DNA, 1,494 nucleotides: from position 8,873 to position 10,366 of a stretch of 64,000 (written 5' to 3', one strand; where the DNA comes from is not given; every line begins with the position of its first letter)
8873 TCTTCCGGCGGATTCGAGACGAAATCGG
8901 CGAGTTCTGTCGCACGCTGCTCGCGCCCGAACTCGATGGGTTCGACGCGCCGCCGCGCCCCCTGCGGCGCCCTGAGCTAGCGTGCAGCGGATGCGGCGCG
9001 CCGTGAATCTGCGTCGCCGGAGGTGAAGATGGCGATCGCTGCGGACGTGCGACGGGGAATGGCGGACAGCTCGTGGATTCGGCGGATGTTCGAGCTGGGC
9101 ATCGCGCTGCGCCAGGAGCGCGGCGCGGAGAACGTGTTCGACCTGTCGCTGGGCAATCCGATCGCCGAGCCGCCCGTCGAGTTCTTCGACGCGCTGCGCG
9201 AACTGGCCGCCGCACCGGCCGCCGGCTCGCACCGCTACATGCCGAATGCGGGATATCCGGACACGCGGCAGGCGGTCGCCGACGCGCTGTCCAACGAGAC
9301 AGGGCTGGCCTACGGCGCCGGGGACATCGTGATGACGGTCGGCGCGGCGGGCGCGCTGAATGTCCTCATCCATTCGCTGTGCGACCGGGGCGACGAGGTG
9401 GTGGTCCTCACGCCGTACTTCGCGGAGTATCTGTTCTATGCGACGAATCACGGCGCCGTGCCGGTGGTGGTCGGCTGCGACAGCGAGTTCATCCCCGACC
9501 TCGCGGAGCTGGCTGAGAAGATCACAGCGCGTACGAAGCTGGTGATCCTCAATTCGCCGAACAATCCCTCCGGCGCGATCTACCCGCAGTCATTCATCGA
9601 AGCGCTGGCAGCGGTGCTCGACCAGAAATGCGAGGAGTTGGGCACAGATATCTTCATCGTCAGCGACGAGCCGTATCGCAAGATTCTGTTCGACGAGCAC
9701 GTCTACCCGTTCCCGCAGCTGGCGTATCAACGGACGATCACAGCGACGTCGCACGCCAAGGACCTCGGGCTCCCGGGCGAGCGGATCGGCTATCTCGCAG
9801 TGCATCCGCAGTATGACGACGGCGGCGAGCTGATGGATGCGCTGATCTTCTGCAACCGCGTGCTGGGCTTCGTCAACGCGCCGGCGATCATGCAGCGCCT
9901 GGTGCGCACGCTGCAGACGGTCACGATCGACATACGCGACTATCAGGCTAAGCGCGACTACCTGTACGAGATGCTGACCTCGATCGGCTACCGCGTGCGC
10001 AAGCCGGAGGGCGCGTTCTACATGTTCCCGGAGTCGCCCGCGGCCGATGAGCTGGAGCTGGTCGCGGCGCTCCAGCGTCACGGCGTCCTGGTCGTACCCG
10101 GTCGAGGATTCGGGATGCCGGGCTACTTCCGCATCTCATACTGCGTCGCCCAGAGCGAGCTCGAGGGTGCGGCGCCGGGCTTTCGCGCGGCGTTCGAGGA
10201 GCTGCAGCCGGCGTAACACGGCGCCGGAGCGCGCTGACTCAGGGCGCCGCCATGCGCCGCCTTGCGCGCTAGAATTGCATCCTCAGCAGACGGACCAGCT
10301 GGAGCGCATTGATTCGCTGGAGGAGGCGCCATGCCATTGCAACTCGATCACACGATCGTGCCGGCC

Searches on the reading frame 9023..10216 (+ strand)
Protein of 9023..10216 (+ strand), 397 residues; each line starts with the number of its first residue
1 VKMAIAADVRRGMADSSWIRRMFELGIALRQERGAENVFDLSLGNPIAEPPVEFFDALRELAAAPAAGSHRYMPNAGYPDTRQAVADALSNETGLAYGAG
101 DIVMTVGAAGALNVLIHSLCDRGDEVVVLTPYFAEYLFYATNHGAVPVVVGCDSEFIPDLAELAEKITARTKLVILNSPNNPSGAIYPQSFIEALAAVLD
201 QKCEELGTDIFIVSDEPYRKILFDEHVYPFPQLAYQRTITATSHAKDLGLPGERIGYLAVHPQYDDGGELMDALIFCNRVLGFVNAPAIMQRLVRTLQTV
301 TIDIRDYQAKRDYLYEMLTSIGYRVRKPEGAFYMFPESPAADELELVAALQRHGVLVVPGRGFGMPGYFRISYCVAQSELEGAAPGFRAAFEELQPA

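Call 80: search_protein_families(library=pfam, proteins=[window:9023-10216:+], max_evalue=0.0001)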
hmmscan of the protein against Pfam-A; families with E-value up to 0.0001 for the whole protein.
window:9023-10216:+ (397 aa): 1 family
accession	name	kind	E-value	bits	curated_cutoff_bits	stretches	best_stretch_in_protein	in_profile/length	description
PF00155.27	Aminotran_1_2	-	1.7e-48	166.1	19.7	1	37-383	2-357/361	Aminotransferase class I and II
